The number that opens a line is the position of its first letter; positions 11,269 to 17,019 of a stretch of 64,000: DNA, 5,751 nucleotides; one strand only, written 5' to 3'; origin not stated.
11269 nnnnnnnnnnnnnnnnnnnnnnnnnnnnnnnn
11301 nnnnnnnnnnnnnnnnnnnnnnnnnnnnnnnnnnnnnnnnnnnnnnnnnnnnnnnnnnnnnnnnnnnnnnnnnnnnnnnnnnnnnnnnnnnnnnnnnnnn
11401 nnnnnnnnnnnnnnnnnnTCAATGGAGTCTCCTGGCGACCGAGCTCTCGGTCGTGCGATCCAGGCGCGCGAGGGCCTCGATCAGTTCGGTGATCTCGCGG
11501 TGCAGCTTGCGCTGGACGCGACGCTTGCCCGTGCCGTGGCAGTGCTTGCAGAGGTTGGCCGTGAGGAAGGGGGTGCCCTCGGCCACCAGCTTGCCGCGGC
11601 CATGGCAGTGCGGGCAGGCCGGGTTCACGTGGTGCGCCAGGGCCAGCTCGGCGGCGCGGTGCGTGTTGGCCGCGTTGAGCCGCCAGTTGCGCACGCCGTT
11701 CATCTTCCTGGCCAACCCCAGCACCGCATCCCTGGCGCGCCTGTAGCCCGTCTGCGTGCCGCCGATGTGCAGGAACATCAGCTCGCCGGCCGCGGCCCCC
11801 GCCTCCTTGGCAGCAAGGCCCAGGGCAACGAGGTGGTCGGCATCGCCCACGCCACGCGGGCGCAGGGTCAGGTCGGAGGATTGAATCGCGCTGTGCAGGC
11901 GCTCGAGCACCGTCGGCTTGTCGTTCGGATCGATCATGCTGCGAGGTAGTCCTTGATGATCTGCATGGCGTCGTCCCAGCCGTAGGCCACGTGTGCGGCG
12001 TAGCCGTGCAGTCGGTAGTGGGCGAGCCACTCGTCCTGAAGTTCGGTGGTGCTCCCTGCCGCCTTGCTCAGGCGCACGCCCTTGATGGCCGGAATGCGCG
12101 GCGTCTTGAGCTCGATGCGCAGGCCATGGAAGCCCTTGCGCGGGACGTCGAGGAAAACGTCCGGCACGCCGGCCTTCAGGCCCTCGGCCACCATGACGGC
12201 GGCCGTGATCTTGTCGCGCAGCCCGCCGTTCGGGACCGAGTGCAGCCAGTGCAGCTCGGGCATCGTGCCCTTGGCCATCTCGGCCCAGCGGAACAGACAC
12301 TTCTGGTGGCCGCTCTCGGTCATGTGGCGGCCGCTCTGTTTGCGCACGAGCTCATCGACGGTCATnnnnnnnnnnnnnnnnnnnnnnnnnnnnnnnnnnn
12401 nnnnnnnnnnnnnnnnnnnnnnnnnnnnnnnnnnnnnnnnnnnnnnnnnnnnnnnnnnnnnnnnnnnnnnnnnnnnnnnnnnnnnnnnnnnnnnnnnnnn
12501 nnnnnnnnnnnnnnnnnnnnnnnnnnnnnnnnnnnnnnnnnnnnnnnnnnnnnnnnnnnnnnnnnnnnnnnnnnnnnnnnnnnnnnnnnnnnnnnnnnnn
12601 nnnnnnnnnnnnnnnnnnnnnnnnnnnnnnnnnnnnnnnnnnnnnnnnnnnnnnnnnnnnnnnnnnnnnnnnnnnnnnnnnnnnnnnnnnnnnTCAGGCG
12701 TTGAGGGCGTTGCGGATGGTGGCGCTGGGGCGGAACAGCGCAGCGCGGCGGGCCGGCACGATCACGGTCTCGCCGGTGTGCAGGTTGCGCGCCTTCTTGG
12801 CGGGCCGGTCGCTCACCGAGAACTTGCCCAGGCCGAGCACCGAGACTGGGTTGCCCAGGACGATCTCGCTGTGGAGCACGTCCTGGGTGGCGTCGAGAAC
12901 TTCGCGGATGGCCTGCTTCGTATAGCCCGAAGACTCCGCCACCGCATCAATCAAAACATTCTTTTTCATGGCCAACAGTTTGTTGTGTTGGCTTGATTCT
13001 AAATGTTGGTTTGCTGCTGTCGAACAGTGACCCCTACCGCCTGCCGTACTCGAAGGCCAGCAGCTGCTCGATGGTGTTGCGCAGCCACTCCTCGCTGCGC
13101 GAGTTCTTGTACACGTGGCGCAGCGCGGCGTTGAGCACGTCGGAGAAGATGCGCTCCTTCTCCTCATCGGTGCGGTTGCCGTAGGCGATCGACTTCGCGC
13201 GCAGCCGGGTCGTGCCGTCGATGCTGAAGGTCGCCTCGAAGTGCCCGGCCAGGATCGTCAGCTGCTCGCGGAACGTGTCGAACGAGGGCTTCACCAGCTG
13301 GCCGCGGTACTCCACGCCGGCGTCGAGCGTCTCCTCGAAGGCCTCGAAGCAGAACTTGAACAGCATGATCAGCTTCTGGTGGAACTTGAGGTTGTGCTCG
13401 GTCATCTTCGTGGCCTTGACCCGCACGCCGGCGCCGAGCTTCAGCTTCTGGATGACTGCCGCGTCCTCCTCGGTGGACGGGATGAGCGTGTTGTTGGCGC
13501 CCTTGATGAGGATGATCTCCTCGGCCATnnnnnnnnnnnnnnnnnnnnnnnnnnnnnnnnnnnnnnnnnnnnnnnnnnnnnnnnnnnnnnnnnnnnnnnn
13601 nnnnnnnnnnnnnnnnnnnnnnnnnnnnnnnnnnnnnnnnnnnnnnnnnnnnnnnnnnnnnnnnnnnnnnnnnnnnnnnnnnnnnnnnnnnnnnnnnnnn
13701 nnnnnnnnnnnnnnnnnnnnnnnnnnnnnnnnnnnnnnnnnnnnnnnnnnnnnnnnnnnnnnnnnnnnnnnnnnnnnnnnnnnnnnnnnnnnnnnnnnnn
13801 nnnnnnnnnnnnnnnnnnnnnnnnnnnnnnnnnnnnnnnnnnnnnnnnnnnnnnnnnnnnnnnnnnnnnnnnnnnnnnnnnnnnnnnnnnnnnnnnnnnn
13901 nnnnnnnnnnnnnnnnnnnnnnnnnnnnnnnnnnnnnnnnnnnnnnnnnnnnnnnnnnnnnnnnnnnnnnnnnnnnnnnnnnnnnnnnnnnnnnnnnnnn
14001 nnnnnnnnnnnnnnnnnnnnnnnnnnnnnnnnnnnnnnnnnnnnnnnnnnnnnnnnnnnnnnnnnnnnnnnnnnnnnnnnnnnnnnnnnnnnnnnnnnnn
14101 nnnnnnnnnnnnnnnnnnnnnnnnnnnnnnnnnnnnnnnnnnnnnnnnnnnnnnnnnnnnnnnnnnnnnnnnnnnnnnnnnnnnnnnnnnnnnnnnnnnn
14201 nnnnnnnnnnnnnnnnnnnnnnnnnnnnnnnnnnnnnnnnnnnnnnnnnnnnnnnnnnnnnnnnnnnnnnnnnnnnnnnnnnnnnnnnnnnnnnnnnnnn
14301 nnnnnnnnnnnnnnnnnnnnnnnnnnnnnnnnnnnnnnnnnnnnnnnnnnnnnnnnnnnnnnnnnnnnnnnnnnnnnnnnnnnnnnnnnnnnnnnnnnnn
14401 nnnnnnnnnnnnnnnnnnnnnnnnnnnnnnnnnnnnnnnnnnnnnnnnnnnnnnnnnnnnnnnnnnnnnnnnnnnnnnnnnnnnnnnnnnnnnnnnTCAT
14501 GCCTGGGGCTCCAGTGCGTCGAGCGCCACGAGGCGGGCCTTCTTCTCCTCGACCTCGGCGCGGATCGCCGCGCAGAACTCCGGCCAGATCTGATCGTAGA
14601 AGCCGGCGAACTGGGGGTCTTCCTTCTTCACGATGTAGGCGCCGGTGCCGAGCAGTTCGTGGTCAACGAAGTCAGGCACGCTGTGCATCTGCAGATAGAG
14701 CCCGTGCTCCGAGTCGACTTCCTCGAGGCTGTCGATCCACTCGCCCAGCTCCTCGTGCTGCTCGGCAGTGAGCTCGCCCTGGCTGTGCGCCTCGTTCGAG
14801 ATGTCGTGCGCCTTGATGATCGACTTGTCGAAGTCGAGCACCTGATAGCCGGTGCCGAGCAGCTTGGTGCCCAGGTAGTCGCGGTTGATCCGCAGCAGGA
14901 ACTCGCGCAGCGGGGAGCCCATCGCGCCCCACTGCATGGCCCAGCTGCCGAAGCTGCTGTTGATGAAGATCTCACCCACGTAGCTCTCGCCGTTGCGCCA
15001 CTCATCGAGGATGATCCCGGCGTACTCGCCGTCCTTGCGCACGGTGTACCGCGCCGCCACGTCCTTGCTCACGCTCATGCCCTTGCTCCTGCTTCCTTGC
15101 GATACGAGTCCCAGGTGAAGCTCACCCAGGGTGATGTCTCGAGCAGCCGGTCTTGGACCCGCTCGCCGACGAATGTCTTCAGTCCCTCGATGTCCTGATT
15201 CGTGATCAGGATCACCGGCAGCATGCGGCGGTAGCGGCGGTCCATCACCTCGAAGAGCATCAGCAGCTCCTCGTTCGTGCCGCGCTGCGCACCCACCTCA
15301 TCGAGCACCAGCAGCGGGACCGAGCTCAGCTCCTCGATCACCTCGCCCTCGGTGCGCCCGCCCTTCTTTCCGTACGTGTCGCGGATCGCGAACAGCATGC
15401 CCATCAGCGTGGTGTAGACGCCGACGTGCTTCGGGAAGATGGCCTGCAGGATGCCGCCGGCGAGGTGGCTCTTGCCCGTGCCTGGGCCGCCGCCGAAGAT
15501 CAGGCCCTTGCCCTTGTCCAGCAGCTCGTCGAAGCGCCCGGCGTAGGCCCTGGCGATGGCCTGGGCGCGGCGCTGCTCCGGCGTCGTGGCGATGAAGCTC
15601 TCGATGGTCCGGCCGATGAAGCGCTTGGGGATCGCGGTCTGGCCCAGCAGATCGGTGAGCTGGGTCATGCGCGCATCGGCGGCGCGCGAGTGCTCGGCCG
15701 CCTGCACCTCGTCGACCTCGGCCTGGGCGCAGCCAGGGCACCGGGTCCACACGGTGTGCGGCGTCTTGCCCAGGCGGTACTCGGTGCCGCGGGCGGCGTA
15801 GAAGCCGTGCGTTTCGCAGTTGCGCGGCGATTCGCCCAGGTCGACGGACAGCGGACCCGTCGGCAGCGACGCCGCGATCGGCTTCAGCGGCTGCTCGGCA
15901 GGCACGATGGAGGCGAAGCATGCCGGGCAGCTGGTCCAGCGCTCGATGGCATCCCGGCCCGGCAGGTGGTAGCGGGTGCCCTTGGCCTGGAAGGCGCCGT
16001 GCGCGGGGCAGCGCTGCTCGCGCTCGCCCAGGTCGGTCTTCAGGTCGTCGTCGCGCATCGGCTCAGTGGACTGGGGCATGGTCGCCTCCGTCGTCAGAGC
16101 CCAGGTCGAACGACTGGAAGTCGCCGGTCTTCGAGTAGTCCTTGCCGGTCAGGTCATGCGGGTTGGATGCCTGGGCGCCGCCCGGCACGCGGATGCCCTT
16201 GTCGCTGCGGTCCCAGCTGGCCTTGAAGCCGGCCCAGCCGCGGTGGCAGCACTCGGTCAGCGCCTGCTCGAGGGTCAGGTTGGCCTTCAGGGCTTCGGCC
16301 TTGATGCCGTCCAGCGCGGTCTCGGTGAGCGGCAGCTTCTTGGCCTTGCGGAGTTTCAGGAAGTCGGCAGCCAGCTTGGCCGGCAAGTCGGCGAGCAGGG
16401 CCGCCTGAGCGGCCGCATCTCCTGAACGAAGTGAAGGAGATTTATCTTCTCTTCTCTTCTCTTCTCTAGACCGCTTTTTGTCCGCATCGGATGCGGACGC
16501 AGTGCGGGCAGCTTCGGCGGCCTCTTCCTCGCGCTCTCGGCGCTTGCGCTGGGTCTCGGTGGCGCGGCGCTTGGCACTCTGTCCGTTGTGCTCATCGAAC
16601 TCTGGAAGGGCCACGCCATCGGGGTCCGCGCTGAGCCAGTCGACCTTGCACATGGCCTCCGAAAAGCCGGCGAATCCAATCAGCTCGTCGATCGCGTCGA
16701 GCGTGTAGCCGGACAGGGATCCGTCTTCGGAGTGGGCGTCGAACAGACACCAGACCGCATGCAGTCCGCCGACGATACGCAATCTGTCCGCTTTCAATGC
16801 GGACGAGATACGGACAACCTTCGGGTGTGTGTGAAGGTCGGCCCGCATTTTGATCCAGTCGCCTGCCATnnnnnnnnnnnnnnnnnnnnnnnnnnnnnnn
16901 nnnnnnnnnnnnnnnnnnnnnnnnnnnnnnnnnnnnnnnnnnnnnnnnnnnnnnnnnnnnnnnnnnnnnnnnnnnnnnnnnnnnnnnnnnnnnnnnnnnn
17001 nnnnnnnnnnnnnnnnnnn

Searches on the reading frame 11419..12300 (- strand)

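Call 12: search_protein_families(library=phrogs, proteins=[window:11419-12300:-], max_evalue=0.001)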
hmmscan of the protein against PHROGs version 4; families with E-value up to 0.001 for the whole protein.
window:11419-12300:- (293 aa): 4 families
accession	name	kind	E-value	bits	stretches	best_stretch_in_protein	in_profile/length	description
phrog_8897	-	unknown function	1.9e-05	26.1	1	212-260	69-115/119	-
phrog_8027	-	unknown function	4.3e-05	24.7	1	228-274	7-53/153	-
phrog_6060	-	transcription regulation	4.4e-05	24.3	1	228-264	15-53/61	anti-termination protein Q-like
phrog_127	-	transcription regulation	0.00069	20.3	1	224-274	159-213/253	anti-termination protein Q-like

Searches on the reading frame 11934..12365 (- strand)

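Call 64: search_protein_families(library=pfam, proteins=[window:11934-12365:-], max_evalue=0.01)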
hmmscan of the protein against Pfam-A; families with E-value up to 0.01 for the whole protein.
window:11934-12365:- (143 aa): 1 family
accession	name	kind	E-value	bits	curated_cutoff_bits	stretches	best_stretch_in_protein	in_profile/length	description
PF08774.17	VRR_NUC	-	0.0013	19.2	23.8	1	45-129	42-114/116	VRR-NUC domain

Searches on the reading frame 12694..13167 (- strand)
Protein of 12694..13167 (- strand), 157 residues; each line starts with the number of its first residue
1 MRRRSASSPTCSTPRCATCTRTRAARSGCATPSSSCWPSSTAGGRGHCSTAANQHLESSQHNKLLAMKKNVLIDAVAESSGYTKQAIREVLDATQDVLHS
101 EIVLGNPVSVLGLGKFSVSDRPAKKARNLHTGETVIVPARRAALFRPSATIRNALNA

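Call 12: search_protein_families(library=phrogs, proteins=[window:12694-13167:-], max_evalue=0.001)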
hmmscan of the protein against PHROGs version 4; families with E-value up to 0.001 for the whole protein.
window:12694-13167:- (157 aa): 2 families
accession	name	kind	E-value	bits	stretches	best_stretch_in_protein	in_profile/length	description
phrog_379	-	DNA, RNA and nucleotide metabolism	1.1e-21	77.9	1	63-156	26-119/138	DNA binding protein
phrog_38608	-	unknown function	0.00017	22.4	1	76-150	11-85/248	-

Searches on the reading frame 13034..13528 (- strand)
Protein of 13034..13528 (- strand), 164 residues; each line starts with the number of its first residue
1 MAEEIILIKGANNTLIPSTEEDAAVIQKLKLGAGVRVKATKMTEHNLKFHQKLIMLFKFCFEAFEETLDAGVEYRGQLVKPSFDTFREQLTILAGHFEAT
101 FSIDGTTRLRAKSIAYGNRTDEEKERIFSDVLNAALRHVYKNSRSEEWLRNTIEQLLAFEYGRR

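Call 63: search_protein_families(library=pfam, proteins=[window:13034-13528:-], max_evalue=0.01)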
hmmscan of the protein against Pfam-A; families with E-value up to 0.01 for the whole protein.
window:13034-13528:- (164 aa): 1 family
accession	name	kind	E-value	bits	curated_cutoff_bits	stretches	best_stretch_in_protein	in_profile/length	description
PF07105.16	DUF1367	-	4.7e-19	69.3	25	2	81-159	119-198/198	Protein of unknown function (DUF1367)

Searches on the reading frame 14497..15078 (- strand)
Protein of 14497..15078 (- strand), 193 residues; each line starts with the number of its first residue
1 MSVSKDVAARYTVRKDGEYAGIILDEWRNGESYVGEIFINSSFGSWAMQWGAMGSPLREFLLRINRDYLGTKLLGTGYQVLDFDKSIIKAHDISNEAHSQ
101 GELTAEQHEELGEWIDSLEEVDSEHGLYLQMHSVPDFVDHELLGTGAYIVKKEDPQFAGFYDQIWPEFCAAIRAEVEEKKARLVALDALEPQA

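Call 12: search_protein_families(library=phrogs, proteins=[window:14497-15078:-], max_evalue=0.001)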
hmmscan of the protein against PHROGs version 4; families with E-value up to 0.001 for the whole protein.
window:14497-15078:- (193 aa): 2 families
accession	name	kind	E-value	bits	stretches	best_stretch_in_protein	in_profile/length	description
phrog_13202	-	unknown function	1.2e-15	58.9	1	3-180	4-175/179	-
phrog_3451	-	unknown function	8.1e-08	33.1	1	29-127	132-233/287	-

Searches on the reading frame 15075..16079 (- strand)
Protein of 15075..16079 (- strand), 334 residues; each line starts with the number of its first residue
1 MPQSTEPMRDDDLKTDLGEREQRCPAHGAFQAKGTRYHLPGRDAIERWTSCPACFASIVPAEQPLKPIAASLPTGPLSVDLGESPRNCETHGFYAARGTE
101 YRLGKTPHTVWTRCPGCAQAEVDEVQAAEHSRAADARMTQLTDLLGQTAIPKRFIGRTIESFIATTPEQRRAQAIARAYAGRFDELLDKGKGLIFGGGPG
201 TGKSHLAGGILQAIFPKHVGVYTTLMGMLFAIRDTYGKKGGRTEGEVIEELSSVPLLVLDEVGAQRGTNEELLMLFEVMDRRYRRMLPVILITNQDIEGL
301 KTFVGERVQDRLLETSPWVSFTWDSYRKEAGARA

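Call 12: search_protein_families(library=phrogs, proteins=[window:15075-16079:-], max_evalue=0.001)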
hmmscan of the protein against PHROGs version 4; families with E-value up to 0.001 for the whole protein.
window:15075-16079:- (334 aa): 4 families
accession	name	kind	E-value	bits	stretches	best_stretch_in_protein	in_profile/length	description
phrog_50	-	DNA, RNA and nucleotide metabolism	3e-62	212.5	1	83-331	273-514/570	DnaC-like helicase loader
phrog_3277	-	DNA, RNA and nucleotide metabolism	1.6e-35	123.4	1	188-330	8-156/168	DnaC-like helicase loader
phrog_27475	-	unknown function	4.7e-06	26.3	1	189-328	441-584/599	-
phrog_26922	-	DNA, RNA and nucleotide metabolism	2.5e-05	25.8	1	247-315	5-73/92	DnaC-like helicase loader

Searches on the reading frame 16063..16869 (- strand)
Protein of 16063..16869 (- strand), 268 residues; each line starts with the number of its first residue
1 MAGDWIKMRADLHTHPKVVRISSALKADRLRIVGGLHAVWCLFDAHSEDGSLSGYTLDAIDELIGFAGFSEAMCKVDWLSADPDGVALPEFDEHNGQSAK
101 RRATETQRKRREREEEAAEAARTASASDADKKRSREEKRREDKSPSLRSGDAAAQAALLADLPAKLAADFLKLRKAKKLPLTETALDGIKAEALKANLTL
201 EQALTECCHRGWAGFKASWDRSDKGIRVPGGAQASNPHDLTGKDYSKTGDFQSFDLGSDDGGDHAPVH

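Call 12: search_protein_families(library=phrogs, proteins=[window:16063-16869:-], max_evalue=0.001)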
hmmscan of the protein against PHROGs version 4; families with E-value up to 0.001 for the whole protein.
window:16063-16869:- (268 aa): 6 families
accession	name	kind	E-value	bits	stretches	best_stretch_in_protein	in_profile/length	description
phrog_2509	-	DNA, RNA and nucleotide metabolism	6.7e-62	210.5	1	1-144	1-144/277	replication initiation protein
phrog_9474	-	DNA, RNA and nucleotide metabolism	5.7e-45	155.1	1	3-168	1-177/288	replication initiation protein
phrog_678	-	DNA, RNA and nucleotide metabolism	2.1e-15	58.1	1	97-245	150-308/346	replication initiation O-like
phrog_6451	-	DNA, RNA and nucleotide metabolism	1.3e-09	39.2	1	102-223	121-241/272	primosomal protein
phrog_12556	-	DNA, RNA and nucleotide metabolism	1.8e-09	38.6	1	161-230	241-312/347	replication initiation protein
phrog_3926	-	DNA, RNA and nucleotide metabolism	8.7e-06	26.6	1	3-135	4-123/312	replication initiation protein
